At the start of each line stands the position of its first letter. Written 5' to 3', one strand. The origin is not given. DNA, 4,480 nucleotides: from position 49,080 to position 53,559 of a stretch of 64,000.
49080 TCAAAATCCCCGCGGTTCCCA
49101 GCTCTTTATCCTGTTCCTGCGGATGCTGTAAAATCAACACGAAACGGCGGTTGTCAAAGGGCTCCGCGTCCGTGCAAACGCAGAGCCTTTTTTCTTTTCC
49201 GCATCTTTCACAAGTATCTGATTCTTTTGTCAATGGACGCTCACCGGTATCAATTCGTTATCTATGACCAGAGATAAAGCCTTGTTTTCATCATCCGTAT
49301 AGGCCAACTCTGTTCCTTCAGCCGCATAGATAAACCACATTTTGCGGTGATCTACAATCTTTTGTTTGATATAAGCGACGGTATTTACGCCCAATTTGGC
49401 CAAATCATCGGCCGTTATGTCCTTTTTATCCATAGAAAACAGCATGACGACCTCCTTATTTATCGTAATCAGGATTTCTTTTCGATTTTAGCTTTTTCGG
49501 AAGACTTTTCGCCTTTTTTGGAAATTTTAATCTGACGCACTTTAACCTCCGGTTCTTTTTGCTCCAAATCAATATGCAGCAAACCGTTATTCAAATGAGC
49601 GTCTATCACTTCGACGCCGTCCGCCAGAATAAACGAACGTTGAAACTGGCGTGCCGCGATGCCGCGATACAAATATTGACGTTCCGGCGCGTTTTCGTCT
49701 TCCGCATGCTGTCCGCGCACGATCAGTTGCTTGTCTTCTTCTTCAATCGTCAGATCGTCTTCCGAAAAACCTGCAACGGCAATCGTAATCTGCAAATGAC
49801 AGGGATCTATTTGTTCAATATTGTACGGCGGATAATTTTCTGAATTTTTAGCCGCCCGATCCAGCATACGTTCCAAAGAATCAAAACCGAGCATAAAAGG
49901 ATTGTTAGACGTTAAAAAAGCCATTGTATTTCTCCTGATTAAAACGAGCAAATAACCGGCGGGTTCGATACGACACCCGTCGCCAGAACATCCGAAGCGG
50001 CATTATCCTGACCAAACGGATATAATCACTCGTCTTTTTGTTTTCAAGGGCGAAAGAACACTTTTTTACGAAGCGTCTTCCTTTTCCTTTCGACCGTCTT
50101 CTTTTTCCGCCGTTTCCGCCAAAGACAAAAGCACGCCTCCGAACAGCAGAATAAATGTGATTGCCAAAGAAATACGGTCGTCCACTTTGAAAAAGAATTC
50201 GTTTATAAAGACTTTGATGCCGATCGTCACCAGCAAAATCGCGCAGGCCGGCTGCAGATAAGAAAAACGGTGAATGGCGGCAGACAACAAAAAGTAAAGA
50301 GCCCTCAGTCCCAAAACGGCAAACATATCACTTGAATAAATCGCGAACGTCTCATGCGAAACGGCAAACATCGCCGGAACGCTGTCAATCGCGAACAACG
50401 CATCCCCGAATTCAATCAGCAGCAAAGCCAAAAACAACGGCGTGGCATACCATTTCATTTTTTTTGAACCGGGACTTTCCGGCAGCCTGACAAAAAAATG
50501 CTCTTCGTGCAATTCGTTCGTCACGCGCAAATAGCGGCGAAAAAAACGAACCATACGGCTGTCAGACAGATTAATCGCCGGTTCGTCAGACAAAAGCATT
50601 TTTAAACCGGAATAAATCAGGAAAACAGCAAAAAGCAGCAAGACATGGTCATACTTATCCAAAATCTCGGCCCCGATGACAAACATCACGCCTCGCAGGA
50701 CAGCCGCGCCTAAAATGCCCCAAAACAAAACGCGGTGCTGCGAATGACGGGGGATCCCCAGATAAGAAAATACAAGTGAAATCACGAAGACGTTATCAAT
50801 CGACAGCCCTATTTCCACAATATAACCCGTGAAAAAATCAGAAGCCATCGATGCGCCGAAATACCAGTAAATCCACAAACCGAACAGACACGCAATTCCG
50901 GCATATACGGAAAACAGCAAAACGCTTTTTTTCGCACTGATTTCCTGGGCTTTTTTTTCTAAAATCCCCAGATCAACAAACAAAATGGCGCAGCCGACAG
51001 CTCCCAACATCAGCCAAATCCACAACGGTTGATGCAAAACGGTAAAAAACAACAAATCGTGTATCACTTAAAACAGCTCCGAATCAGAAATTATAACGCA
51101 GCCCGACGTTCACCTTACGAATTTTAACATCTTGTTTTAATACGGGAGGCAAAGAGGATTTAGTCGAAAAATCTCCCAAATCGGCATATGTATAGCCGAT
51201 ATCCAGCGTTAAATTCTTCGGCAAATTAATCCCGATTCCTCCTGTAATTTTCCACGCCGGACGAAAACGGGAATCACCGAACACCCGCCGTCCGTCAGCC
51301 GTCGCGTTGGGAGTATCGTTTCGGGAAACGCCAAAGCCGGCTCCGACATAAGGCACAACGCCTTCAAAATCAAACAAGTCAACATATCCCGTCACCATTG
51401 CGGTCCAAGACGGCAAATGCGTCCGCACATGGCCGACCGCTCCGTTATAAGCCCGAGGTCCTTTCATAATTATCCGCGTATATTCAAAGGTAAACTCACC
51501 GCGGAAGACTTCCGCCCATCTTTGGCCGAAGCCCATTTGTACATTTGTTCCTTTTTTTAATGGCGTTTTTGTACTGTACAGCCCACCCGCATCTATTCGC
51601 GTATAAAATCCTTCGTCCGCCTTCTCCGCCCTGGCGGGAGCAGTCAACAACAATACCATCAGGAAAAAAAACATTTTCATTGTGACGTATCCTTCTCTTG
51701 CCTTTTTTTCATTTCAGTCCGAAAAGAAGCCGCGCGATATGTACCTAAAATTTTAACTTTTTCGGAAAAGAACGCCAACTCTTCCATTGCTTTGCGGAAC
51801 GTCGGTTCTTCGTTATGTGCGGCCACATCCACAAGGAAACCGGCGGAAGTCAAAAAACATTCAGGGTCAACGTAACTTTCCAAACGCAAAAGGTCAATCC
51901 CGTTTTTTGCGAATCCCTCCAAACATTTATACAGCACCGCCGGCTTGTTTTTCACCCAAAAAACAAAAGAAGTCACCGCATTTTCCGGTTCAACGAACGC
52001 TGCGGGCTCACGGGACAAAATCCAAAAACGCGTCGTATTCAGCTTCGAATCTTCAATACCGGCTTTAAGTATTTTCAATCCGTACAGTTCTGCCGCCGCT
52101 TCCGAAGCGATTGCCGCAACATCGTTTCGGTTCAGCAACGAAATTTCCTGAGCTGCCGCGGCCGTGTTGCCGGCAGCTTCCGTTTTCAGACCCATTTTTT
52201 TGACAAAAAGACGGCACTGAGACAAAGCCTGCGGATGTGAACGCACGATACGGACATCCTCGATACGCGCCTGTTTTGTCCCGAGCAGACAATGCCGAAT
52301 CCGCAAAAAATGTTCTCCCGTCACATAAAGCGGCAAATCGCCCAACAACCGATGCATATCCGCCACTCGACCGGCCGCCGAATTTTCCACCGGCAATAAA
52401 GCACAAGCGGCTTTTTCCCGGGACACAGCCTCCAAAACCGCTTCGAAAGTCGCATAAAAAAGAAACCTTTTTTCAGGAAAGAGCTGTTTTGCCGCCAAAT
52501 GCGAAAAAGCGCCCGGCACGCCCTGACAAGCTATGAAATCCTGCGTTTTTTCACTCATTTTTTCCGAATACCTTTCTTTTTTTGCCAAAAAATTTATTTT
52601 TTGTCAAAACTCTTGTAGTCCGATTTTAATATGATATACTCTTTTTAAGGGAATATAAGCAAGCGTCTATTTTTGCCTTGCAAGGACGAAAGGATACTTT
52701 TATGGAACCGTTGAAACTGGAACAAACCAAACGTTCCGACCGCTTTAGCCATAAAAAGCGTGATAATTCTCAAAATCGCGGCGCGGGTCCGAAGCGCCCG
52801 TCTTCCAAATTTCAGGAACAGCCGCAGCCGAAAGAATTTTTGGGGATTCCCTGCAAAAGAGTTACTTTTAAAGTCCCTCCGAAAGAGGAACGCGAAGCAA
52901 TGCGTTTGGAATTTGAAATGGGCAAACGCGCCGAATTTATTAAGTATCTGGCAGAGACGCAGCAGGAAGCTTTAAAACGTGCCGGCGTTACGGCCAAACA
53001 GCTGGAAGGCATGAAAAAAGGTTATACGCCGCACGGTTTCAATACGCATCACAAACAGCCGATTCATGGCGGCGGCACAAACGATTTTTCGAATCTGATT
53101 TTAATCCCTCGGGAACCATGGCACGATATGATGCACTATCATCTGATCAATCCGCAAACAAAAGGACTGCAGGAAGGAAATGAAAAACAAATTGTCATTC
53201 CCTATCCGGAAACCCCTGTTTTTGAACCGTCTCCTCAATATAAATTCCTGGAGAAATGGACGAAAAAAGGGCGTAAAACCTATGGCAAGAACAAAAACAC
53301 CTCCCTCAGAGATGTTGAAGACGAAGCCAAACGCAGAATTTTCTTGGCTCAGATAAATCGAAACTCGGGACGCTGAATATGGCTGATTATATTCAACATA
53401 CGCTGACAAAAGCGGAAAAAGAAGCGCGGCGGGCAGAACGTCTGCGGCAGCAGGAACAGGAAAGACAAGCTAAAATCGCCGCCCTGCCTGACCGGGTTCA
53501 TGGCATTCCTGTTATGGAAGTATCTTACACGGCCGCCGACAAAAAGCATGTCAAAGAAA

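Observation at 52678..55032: Tandem array of three DNase paralogues without any adjacent immunity gene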

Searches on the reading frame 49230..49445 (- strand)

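Call 60: search_protein_families(library=pfam, proteins=[window:49230-49445:-], max_evalue=0.1)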
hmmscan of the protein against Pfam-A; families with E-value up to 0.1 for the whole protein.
window:49230-49445:- (71 aa): 1 family
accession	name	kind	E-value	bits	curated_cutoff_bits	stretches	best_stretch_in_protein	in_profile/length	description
PF06620.16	DUF1150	-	1.5e-10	41.4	25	1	29-71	34-76/76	Protein of unknown function (DUF1150)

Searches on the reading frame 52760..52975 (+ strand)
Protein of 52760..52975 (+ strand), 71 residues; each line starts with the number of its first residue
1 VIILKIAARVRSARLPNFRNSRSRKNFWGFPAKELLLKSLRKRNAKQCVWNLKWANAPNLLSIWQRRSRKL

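Call 60: search_protein_families(library=pfam, proteins=[window:52760-52975:+], max_evalue=0.1)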
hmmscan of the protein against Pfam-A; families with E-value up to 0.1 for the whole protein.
window:52760-52975:+ (71 aa): 0 families

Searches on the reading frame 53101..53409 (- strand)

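Call 60: search_protein_families(library=pfam, proteins=[window:53101-53409:-], max_evalue=0.1)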
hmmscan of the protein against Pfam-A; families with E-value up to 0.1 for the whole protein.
window:53101-53409:- (102 aa): 1 family
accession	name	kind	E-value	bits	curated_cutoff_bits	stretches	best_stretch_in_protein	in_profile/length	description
PF19618.4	DUF6123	-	0.03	14.8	27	1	54-93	7-44/89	Family of unknown function (DUF6123)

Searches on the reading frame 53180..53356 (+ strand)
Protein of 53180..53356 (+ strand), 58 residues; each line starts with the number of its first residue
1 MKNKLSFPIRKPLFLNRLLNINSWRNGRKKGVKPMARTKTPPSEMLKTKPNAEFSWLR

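Call 60: search_protein_families(library=pfam, proteins=[window:53180-53356:+], max_evalue=0.1)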
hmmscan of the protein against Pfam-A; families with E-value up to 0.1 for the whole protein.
window:53180-53356:+ (58 aa): 1 family
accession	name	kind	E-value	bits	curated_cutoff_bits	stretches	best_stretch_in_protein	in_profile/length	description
PF18364.6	Molybdopterin_N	-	0.098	13.1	26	0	24-48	12-35/41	Molybdopterin oxidoreductase N-terminal domain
